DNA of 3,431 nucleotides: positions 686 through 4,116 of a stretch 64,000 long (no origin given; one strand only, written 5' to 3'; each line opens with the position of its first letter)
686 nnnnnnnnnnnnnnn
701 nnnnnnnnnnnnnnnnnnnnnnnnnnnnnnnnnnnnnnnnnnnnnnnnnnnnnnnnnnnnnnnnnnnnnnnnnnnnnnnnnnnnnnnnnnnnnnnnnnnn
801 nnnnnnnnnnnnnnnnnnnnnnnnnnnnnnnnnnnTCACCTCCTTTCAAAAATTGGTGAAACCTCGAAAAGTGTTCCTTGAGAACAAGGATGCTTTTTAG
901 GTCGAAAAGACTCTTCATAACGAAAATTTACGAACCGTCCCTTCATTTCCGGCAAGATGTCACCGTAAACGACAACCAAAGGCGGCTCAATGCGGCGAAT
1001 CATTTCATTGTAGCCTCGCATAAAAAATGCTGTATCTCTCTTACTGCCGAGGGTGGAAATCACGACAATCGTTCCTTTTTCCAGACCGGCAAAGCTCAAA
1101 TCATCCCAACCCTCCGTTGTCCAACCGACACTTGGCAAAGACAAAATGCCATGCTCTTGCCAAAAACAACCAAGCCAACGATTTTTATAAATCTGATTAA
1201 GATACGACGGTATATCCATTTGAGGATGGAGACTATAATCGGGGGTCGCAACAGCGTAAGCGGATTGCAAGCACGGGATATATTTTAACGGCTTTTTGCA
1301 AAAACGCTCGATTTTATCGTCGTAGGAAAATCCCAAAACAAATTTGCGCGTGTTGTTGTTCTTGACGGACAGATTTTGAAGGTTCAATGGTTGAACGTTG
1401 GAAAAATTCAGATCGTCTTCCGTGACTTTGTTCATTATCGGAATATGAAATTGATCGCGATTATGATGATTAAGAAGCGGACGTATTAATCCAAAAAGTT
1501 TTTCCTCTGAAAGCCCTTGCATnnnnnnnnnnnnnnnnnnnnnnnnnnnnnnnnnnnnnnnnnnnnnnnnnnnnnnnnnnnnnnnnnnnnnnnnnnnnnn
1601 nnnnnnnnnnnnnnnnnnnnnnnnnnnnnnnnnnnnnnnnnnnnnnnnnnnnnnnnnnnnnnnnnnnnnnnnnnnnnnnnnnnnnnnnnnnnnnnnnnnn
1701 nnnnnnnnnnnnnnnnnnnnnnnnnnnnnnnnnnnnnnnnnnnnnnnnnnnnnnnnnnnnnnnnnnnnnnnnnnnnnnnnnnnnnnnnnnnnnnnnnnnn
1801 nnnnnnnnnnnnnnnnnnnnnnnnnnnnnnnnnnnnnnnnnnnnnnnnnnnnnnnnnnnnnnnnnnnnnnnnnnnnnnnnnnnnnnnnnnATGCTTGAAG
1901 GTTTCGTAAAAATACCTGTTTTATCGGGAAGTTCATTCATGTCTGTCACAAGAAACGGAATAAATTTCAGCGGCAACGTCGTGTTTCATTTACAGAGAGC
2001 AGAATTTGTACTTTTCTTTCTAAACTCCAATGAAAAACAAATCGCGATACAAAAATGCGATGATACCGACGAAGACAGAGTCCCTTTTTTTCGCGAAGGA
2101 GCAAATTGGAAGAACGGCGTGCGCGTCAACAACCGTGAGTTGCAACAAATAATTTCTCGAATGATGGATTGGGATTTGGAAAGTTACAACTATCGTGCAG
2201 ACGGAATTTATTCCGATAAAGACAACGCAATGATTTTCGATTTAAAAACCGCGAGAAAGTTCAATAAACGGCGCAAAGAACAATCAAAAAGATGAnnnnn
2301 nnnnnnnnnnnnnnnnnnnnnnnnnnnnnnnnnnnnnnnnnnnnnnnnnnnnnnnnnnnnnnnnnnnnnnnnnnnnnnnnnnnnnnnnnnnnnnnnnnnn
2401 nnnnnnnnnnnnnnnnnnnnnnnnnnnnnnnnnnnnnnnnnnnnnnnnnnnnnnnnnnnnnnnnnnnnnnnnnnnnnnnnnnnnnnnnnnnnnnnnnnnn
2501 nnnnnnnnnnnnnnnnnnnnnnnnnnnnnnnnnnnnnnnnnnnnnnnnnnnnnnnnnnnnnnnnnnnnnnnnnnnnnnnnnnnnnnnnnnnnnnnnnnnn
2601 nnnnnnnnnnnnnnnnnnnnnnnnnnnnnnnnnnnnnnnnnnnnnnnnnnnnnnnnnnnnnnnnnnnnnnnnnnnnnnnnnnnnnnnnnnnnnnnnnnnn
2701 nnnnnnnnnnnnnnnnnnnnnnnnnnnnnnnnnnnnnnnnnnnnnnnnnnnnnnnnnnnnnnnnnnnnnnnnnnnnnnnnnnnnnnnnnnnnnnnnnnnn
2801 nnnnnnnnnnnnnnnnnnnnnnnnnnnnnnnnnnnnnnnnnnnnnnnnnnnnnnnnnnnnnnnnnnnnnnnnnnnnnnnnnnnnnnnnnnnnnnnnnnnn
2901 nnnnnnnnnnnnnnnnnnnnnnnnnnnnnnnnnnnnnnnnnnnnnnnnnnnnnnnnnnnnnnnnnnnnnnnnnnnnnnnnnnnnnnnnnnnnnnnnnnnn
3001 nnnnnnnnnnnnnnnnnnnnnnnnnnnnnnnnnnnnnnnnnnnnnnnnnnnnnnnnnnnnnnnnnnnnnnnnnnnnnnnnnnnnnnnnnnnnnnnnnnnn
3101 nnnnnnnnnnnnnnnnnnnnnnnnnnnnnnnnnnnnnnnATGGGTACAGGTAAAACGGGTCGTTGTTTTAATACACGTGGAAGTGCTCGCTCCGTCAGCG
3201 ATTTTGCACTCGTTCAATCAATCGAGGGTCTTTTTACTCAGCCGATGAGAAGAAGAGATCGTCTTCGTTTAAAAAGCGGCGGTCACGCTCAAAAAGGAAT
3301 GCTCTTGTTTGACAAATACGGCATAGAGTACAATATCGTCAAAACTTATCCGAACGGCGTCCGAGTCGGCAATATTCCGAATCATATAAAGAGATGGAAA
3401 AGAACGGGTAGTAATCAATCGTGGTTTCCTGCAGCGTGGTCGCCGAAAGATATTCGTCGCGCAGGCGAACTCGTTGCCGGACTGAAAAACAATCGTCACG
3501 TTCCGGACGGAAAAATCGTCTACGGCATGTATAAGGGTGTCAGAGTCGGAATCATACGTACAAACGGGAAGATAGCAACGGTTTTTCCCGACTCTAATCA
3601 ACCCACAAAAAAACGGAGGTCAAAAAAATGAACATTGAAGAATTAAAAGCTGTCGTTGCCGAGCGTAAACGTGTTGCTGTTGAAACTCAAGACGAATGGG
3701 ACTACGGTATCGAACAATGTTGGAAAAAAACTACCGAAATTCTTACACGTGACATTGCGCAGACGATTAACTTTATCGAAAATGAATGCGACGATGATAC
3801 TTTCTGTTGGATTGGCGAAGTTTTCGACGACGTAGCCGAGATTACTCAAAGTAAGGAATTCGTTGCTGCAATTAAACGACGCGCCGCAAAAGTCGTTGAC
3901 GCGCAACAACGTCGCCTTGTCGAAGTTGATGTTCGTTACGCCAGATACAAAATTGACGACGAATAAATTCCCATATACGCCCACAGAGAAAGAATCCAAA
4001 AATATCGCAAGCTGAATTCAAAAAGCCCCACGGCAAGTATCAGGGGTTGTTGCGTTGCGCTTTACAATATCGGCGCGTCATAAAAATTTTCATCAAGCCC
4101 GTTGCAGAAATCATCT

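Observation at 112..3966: Two divergent DUF4417-led three-gene cassettes: a conserved lead gene, then a variable toxin-like gene, then an immunity-like gene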

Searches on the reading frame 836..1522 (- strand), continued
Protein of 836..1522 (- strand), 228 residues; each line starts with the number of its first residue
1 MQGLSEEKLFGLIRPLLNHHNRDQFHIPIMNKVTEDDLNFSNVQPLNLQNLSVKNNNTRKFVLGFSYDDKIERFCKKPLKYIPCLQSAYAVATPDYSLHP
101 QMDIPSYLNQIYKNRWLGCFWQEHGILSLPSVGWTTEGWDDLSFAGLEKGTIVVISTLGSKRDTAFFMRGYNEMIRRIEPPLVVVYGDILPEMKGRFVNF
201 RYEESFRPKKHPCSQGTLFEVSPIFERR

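Call 97: search_protein_families(library=pfam, max_evalue=0.001, proteins=[P0291, P0298, P0312, P0347, P0375, P0402, P0311, P0333, P0408, P0342])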
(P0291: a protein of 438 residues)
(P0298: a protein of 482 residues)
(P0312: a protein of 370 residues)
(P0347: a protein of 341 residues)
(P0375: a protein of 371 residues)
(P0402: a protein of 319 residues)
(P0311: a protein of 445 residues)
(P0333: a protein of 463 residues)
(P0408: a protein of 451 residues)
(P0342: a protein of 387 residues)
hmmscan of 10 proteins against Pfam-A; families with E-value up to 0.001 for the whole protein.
P0291 (438 aa): 1 family
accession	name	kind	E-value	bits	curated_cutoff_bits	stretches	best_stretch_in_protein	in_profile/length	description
PF14386.11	DUF4417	-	2.8e-85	284.9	28.9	2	241-418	7-182/183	Domain of unknown function (DUF4417)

P0298 (482 aa): 1 family
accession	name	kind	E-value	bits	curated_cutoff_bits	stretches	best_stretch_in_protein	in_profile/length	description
PF14386.11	DUF4417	-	8.3e-73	244.2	28.9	2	267-443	6-179/183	Domain of unknown function (DUF4417)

P0312 (370 aa): 1 family
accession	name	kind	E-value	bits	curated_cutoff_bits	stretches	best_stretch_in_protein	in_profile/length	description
PF14386.11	DUF4417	-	6.6e-47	159.8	28.9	1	163-340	3-176/183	Domain of unknown function (DUF4417)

P0347 (341 aa): 2 families
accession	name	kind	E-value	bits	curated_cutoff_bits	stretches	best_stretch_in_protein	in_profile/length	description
PF14386.11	DUF4417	-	1e-61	208.1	28.9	1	152-333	3-182/183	Domain of unknown function (DUF4417)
PF02195.25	ParB_N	-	1.6e-05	25.3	26.3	1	19-79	20-83/95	ParB N-terminal domain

P0375 (371 aa): 1 family
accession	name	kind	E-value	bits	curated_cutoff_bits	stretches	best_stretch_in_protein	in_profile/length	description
PF14386.11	DUF4417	-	4.1e-66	222.4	28.9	1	179-349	2-172/183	Domain of unknown function (DUF4417)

P0402 (319 aa): 1 family
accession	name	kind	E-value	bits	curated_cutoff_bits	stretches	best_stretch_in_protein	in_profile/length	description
PF14386.11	DUF4417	-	3.3e-71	239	28.9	1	127-305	3-182/183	Domain of unknown function (DUF4417)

P0311 (445 aa): 1 family
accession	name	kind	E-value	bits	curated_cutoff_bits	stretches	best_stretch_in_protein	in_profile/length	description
PF14386.11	DUF4417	-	2.5e-61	206.8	28.9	1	18-193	2-179/183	Domain of unknown function (DUF4417)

P0333 (463 aa): 1 family
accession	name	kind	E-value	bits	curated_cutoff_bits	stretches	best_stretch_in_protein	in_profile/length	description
PF14386.11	DUF4417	-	1.9e-57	194.2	28.9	1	23-208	5-182/183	Domain of unknown function (DUF4417)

P0408 (451 aa): 1 family
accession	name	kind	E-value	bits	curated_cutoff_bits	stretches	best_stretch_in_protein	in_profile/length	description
PF14386.11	DUF4417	-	5.1e-55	186.2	28.9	1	20-209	2-182/183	Domain of unknown function (DUF4417)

P0342 (387 aa): 1 family
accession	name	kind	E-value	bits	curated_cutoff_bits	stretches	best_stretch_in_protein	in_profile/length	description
PF14386.11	DUF4417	-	9.7e-54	182.1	28.9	1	24-209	6-182/183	Domain of unknown function (DUF4417)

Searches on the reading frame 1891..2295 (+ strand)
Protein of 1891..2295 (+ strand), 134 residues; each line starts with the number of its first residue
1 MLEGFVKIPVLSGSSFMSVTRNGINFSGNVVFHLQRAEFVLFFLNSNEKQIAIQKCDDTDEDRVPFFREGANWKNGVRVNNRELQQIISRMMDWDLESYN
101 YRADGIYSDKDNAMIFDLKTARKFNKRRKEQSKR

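Call 4: search_protein_families(library=pfam, max_evalue=1, proteins=[window:1891-2295:+])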
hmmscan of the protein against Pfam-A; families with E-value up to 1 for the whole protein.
window:1891-2295:+ (134 aa): 1 family
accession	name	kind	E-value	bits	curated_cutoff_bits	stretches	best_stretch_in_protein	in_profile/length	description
PF00250.24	Forkhead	-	0.031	14.8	27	1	44-80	16-54/88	Forkhead domain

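Call 42: search_protein_families(library=padloc, max_evalue=0.1, proteins=[window:1891-2295:+])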
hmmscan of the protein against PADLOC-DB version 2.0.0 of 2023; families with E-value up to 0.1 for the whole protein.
window:1891-2295:+ (134 aa): 0 families

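Call 43: search_protein_families(library=phrogs, max_evalue=0.01, proteins=[window:1891-2295:+])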
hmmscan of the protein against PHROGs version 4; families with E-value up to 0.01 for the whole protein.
window:1891-2295:+ (134 aa): 1 family
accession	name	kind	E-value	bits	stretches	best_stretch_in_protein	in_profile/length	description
phrog_1799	-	unknown function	1.8e-05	25.2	1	15-122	138-247/249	-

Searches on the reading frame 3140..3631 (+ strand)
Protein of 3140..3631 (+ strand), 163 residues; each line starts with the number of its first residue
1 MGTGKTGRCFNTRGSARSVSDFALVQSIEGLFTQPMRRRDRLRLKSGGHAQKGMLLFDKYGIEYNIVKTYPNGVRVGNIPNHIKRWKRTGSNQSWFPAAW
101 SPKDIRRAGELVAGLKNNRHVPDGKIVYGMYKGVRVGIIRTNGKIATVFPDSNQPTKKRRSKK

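Call 4: search_protein_families(library=pfam, max_evalue=1, proteins=[window:3140-3631:+])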
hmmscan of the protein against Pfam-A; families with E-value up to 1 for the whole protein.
window:3140-3631:+ (163 aa): 1 family
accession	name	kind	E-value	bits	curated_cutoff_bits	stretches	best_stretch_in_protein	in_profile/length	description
PF14436.11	EndoU_bacteria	-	3.6e-15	56.9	25.3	1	46-152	20-129/129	Bacterial EndoU nuclease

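Call 13: find_encoding_contigs(protein=window:3140-3631:+, flank=10000, max_places=6)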
Protein window:3140-3631:+ (163 aa): 1 contig read that carries it; 1 place shown.
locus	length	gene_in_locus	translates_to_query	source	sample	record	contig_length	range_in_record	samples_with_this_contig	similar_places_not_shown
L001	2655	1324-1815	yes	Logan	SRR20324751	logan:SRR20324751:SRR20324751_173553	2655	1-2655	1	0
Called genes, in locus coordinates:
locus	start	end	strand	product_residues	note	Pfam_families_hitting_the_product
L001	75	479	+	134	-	-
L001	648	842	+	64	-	-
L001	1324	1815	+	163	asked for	PF14436:EndoU_bacteria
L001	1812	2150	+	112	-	-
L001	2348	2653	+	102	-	?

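Call 42: search_protein_families(library=padloc, max_evalue=0.1, proteins=[window:3140-3631:+])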
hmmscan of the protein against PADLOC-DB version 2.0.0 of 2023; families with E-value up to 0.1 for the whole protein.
window:3140-3631:+ (163 aa): 0 families

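Call 43: search_protein_families(library=phrogs, max_evalue=0.01, proteins=[window:3140-3631:+])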
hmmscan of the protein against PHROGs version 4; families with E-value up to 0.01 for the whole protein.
window:3140-3631:+ (163 aa): 0 families

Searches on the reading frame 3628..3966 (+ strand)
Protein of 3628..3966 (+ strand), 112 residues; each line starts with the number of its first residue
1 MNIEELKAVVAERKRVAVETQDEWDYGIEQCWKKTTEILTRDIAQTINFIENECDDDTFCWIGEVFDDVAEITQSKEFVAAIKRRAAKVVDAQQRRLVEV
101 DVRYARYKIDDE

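Call 4: search_protein_families(library=pfam, max_evalue=1, proteins=[window:3628-3966:+])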
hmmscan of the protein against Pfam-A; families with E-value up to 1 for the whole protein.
window:3628-3966:+ (112 aa): 2 families
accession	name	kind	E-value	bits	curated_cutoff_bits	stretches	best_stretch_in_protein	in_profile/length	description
PF17880.6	Yos9_DD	-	0.1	13.2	30.5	1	19-74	39-97/128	Yos9 dimerzation domain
PF05410.19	Peptidase_C31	-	0.2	12.2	25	1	47-91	7-51/105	Porcine arterivirus-type cysteine proteinase alpha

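Call 42: search_protein_families(library=padloc, max_evalue=0.1, proteins=[window:3628-3966:+])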
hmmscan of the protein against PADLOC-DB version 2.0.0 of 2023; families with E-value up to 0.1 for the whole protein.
window:3628-3966:+ (112 aa): 0 families

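Call 43: search_protein_families(library=phrogs, max_evalue=0.01, proteins=[window:3628-3966:+])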
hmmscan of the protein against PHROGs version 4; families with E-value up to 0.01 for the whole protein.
window:3628-3966:+ (112 aa): 1 family
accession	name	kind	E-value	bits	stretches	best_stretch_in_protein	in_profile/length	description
phrog_19054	-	unknown function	0.00028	22.5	1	26-94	24-91/102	-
